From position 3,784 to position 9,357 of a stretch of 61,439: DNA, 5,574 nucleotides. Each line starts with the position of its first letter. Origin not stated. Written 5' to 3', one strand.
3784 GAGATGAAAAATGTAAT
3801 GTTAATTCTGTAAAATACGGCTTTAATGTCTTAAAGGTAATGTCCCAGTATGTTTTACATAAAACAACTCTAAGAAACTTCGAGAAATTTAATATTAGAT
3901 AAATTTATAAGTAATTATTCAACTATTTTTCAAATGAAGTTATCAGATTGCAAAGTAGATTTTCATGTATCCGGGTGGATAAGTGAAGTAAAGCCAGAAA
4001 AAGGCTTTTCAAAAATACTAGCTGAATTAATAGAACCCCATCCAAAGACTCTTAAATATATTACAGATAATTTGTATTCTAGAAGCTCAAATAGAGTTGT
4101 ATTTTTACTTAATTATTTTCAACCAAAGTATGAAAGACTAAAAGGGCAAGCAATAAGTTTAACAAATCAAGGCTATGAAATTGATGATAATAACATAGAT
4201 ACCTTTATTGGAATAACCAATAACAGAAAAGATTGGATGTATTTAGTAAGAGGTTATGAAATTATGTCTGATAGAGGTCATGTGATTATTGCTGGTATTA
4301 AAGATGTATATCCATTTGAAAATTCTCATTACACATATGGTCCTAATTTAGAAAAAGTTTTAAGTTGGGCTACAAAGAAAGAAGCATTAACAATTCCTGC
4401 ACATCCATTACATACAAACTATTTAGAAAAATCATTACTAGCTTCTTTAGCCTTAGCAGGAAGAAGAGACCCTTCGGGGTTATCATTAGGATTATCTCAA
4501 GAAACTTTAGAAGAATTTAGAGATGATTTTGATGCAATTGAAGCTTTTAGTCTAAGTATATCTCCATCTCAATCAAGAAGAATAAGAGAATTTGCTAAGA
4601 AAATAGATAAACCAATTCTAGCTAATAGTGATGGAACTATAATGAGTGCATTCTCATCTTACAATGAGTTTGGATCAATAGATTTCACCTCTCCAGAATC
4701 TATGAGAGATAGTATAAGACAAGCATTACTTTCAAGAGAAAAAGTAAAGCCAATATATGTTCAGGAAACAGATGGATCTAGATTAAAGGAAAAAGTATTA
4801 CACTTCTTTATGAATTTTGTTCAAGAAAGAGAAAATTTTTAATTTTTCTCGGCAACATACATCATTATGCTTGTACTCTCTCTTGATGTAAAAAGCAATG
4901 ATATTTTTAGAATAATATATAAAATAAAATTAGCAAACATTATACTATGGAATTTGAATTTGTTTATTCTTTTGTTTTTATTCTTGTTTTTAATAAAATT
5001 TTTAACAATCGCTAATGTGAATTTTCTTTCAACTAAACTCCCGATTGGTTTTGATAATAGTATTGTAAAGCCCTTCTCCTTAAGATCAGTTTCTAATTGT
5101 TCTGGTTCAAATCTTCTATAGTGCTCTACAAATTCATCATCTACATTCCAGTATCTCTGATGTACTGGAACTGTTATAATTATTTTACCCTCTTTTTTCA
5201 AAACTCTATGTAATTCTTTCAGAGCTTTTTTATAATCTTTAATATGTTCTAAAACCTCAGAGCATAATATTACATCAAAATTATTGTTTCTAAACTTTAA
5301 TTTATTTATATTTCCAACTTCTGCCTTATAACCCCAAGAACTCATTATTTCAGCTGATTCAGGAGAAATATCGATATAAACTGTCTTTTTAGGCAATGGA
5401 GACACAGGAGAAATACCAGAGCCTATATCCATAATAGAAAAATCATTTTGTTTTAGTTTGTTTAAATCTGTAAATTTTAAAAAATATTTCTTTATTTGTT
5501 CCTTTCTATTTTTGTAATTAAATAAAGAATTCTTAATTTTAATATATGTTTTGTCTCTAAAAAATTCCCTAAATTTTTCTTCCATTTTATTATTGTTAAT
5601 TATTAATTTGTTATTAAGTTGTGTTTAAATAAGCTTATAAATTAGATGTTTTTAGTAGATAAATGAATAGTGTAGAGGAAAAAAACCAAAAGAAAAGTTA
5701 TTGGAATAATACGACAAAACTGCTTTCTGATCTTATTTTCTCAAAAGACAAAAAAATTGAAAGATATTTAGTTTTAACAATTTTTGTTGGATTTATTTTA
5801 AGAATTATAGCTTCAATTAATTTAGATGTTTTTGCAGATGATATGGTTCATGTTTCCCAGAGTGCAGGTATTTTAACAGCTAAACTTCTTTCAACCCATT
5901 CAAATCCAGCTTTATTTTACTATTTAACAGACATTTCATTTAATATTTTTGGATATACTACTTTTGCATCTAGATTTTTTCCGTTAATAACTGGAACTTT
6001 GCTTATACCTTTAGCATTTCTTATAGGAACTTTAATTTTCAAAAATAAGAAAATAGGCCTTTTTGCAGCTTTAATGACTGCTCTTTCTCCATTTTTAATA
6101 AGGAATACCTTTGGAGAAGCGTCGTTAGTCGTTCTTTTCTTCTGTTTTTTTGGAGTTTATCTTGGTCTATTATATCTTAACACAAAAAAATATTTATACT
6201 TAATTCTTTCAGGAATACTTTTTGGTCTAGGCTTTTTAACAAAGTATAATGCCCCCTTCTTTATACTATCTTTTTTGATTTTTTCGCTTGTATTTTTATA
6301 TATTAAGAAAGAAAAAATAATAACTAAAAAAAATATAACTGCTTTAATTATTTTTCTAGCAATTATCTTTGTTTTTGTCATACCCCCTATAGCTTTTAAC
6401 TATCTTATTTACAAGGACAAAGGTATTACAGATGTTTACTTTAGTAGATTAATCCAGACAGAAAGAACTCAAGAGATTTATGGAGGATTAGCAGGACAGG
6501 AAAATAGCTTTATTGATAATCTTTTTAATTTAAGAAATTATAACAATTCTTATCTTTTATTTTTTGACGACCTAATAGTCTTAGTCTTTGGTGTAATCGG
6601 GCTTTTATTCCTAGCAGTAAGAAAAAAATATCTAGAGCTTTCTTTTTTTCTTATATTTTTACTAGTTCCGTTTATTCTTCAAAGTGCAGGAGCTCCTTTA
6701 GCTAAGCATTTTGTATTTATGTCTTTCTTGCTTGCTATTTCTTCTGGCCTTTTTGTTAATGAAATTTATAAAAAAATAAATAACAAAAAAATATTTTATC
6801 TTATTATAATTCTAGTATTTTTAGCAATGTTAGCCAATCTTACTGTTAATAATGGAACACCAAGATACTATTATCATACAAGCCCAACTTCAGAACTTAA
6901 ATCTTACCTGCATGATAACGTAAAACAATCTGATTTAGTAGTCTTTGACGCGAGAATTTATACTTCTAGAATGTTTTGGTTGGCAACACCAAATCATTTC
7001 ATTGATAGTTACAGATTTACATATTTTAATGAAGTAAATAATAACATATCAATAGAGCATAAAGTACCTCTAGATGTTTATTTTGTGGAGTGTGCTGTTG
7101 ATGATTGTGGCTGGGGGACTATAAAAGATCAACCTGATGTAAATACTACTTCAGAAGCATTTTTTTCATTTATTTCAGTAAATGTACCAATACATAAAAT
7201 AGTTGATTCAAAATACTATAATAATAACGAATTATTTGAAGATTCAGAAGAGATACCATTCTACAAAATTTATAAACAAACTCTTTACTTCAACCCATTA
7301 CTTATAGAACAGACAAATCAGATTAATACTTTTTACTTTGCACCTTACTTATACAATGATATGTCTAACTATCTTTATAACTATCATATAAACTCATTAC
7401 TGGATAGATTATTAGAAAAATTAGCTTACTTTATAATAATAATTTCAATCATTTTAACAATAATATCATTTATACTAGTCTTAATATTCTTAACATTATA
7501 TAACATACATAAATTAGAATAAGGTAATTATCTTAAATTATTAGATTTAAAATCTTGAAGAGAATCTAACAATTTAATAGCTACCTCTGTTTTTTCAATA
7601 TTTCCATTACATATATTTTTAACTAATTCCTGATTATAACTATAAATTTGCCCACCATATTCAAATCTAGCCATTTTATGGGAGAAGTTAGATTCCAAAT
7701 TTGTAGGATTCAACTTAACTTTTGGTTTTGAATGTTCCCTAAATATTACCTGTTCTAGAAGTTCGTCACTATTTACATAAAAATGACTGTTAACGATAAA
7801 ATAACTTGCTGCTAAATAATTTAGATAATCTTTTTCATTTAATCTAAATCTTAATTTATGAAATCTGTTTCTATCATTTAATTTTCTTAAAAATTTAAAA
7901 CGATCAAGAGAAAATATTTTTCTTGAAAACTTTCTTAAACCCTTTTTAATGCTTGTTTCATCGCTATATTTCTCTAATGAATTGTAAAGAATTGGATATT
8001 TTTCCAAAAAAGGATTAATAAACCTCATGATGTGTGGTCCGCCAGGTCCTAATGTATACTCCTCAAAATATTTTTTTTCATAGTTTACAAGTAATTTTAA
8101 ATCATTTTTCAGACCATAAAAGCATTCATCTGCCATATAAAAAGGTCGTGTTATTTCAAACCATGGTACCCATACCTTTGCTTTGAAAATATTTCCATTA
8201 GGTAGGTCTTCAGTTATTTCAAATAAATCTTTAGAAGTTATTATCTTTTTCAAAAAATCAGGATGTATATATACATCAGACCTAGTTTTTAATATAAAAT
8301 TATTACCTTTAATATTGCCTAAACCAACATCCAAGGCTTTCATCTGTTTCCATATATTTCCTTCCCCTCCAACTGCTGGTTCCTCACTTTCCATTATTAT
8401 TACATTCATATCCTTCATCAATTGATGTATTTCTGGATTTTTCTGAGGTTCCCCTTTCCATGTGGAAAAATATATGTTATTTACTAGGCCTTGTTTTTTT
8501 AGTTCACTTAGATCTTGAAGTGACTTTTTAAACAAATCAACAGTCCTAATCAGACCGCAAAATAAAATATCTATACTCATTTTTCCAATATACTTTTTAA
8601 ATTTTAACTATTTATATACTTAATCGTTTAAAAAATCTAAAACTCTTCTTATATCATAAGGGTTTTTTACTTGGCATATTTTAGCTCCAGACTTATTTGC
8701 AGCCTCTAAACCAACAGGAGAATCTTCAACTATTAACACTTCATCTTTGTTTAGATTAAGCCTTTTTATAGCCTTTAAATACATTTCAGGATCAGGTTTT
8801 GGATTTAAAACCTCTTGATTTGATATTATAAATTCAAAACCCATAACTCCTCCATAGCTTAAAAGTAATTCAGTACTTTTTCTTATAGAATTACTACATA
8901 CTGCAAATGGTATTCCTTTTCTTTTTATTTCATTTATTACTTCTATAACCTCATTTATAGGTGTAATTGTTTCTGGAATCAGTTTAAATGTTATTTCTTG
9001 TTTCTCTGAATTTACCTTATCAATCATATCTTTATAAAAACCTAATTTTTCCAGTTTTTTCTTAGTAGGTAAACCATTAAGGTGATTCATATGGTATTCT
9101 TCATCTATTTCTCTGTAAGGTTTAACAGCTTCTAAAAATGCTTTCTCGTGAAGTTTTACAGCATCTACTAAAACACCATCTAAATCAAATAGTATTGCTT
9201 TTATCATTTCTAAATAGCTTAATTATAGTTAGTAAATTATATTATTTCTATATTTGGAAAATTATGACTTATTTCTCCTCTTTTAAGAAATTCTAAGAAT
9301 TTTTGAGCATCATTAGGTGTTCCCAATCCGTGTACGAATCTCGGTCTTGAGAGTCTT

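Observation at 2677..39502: A ~37-kb glycosylation island anchored by aglB, with an enzyme set unusual for an archaeon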

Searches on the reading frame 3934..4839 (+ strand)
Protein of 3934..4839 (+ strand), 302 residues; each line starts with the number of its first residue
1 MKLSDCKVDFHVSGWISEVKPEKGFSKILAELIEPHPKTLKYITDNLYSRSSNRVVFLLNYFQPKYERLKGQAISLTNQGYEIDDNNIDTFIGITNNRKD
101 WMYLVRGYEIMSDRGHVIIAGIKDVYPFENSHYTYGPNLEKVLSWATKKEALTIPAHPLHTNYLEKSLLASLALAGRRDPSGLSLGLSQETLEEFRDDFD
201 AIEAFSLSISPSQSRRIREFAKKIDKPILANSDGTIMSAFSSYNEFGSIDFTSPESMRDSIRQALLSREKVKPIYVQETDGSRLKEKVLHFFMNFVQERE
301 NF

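Call 3: search_protein_families(library=pfam, proteins=[window:3934-4839:+], max_evalue=0.001)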
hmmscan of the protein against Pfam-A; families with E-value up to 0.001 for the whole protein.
window:3934-4839:+ (302 aa): 0 families

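Call 8: search_protein_families(library=ncbifam, proteins=[window:3934-4839:+], max_evalue=0.01)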
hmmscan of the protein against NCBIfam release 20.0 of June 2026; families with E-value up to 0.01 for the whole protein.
window:3934-4839:+ (302 aa): 1 family
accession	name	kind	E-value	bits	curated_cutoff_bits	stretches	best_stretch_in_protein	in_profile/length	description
NF038032.1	CehA_McbA_metalo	domain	2e-05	24.1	80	1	95-206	53-146/315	CehA/McbA family metallohydrolase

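Call 22: search_protein_families(library=pfam, proteins=[window:3934-4839:+], max_evalue=5)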
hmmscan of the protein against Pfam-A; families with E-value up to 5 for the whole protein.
window:3934-4839:+ (302 aa): 1 family
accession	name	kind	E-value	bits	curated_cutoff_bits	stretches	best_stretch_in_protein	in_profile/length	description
PF13263.12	PHP_C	-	0.099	12.6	21.3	1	214-233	4-23/56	PHP-associated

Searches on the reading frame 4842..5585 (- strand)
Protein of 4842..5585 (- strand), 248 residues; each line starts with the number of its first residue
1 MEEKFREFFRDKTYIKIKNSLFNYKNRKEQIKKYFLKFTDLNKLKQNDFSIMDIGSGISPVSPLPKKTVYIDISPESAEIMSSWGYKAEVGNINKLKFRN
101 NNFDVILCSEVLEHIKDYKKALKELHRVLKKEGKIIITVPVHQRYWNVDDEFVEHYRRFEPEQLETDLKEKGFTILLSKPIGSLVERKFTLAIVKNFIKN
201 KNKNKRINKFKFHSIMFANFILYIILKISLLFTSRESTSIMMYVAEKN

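Call 3: search_protein_families(library=pfam, proteins=[window:4842-5585:-], max_evalue=0.001)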
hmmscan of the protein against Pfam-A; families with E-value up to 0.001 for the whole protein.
window:4842-5585:- (248 aa): 8 families
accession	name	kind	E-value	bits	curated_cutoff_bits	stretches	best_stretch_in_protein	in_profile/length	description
PF08241.18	Methyltransf_11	-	4.5e-17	62.9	21.2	1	54-137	3-95/95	Methyltransferase domain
PF13489.12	Methyltransf_23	-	3.8e-15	56.4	27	1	45-176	20-162/164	Methyltransferase domain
PF13847.12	Methyltransf_31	-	3.1e-12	46.8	27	1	71-143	34-115/145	Methyltransferase domain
PF13649.12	Methyltransf_25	-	1.5e-10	42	27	1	66-133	22-97/97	Methyltransferase domain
PF08242.18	Methyltransf_12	-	6.3e-10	40.1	30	1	55-135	4-98/98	Methyltransferase domain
PF01209.24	Ubie_methyltran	-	3.5e-06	27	20.1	1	90-137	104-151/233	ubiE/COQ5 methyltransferase family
PF05219.18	DREV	-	1.8e-05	24.4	26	1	29-141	76-192/265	DREV methyltransferase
PF20922.3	Anamorsin_N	-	0.00028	21.1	27.1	1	91-145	40-95/163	Anamorsin, N-terminal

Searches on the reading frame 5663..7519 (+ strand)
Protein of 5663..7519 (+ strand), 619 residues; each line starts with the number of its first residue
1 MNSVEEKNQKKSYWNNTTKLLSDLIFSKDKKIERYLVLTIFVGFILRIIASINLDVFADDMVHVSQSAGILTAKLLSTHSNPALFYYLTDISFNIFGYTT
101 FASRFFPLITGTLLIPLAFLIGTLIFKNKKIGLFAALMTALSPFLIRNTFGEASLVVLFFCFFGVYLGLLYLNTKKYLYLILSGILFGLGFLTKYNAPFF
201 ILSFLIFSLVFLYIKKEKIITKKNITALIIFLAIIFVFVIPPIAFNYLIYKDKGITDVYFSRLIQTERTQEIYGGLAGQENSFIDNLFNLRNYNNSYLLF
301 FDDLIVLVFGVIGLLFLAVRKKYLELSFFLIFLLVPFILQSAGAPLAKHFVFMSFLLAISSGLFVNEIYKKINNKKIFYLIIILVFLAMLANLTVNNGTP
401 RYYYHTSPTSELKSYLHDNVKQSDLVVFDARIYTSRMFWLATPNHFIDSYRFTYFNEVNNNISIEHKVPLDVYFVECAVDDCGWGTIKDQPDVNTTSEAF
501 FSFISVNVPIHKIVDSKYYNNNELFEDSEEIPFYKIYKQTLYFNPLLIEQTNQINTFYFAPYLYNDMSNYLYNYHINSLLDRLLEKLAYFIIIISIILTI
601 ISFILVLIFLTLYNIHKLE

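Call 3: search_protein_families(library=pfam, proteins=[window:5663-7519:+], max_evalue=0.001)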
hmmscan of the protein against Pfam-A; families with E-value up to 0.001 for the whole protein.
window:5663-7519:+ (619 aa): 2 families
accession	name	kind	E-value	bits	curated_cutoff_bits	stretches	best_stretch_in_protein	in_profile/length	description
PF13231.12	PMT_2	-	6e-15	56.2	26.1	1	81-237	2-154/160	Dolichyl-phosphate-mannose-protein mannosyltransferase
PF02366.24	PMT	-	1.1e-07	32.2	22.7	1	81-244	62-231/245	Dolichyl-phosphate-mannose-protein mannosyltransferase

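Call 45: search_solved_structures(query=window:5663-7519:+, max_evalue=0.01)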
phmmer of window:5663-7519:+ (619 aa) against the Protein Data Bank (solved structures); distinct sequences matched with E-value up to 0.01: 0.

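Call 67: search_protein_families(library=ncbifam, proteins=[window:5663-7519:+], max_evalue=0.00001)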
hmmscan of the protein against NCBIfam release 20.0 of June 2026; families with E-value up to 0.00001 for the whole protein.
window:5663-7519:+ (619 aa): 1 family
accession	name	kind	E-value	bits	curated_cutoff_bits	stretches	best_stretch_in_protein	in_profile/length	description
TIGR03663.1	TIGR03663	subfamily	3.2e-10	39.6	126.25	1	83-393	49-334/435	flippase activity-associated protein Agl23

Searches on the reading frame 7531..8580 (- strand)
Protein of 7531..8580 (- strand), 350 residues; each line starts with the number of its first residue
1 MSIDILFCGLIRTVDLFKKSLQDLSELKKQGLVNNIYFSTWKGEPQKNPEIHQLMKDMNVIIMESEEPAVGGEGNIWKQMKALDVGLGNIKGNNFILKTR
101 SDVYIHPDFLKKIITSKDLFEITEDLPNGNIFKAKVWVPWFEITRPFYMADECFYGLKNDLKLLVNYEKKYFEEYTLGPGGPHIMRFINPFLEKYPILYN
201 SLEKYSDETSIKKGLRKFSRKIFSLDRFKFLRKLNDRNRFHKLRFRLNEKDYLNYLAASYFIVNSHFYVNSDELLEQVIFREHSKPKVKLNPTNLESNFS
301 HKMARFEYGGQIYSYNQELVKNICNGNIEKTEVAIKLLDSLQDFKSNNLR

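Call 3: search_protein_families(library=pfam, proteins=[window:7531-8580:-], max_evalue=0.001)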
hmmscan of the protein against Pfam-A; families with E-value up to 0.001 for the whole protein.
window:7531-8580:- (350 aa): 0 families

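Call 8: search_protein_families(library=ncbifam, proteins=[window:7531-8580:-], max_evalue=0.01)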
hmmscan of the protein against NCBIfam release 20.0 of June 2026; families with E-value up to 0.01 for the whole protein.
window:7531-8580:- (350 aa): 0 families

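Call 22: search_protein_families(library=pfam, proteins=[window:7531-8580:-], max_evalue=5)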
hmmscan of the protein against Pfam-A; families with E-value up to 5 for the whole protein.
window:7531-8580:- (350 aa): 1 family
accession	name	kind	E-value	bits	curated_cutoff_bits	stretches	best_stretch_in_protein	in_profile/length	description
PF01762.27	Galactosyl_T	-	0.042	14.1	23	1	77-134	65-121/195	Galactosyltransferase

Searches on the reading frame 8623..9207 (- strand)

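Call 3: search_protein_families(library=pfam, proteins=[window:8623-9207:-], max_evalue=0.001)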
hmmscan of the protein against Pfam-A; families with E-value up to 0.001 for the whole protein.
window:8623-9207:- (195 aa): 5 families
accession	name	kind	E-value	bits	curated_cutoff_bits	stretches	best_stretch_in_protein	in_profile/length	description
PF13419.12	HAD_2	-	1.8e-34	119.9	23.8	1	5-179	1-177/178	Haloacid dehalogenase-like hydrolase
PF00702.32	Hydrolase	-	2.5e-26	93.7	26.4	1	2-174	1-191/191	haloacid dehalogenase-like hydrolase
PF13344.12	Hydrolase_6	-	5.4e-08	33.2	27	1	82-158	14-84/101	Haloacid dehalogenase-like hydrolase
PF12710.13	HAD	-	1.4e-05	26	27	1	5-130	1-130/189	haloacid dehalogenase-like hydrolase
PF13242.12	Hydrolase_like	-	8.4e-05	22.8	22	1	137-181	4-49/75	HAD-hyrolase-like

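Call 8: search_protein_families(library=ncbifam, proteins=[window:8623-9207:-], max_evalue=0.01)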
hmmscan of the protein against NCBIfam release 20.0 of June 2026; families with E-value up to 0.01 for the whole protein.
window:8623-9207:- (195 aa): 42 families (the best 25 are shown)
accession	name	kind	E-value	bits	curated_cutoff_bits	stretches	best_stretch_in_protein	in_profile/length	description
TIGR02009.1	PGMB-YQAB-SF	subfamily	1.1e-29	104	153.35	1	2-178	1-184/186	beta-phosphoglucomutase family hydrolase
TIGR01990.1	bPGM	equivalog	1.4e-23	83.9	189.4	1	2-176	1-182/187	beta-phosphoglucomutase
NF053653.1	InDiPhoBT2121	equivalog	2.8e-21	76.1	245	1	2-175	1-181/216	inorganic diphosphatase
NF009804.0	PRK13288.1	equivalog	4.7e-20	72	218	1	1-181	2-182/215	pyrophosphatase PpaX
NF046057.1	bifunc_MtlD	equivalog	9.7e-20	70.5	800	1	2-181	7-192/683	bifunctional mannitol-1-phosphate dehydrogenase/phosphatase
TIGR01509.1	HAD-SF-IA-v3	subfamily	2.5e-19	70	29.4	1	67-180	50-154/154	HAD-IA family hydrolase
NF008610.0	PRK11587.1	equivalog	2.6e-17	62.9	282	1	3-189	4-190/219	sugar phosphatase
NF008000.0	PRK10725.1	equivalog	6.9e-17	62.2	215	1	3-181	6-186/188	fructose-1-phosphate/6-phosphogluconate phosphatase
TIGR02253.1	CTE7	subfamily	3.2e-15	56.5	169.75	1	1-165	1-178/221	TIGR02253 family HAD-type hydrolase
TIGR01454.1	AHBA_synth_RP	hypoth_equivalog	3.4e-14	53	246.65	1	5-175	1-169/205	AHBA synthesis associated protein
TIGR01428.1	HAD_type_II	equivalog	1.2e-13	51.5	125.4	1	79-181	88-191/197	haloacid dehalogenase type II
NF008087.0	PRK10826.1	equivalog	4e-13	49.5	191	1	2-172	7-183/222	hexitol phosphatase HxpB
TIGR01449.2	PGP_bact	equivalog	7.4e-13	48.5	180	1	84-185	87-189/213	phosphoglycolate phosphatase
NF009695.0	PRK13222.1-2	equivalog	1.8e-12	47.2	225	1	2-184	6-197/226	phosphoglycolate phosphatase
TIGR01422.2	phosphonatase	equivalog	9.3e-12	44.8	220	1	59-176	75-195/251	phosphonoacetaldehyde hydrolase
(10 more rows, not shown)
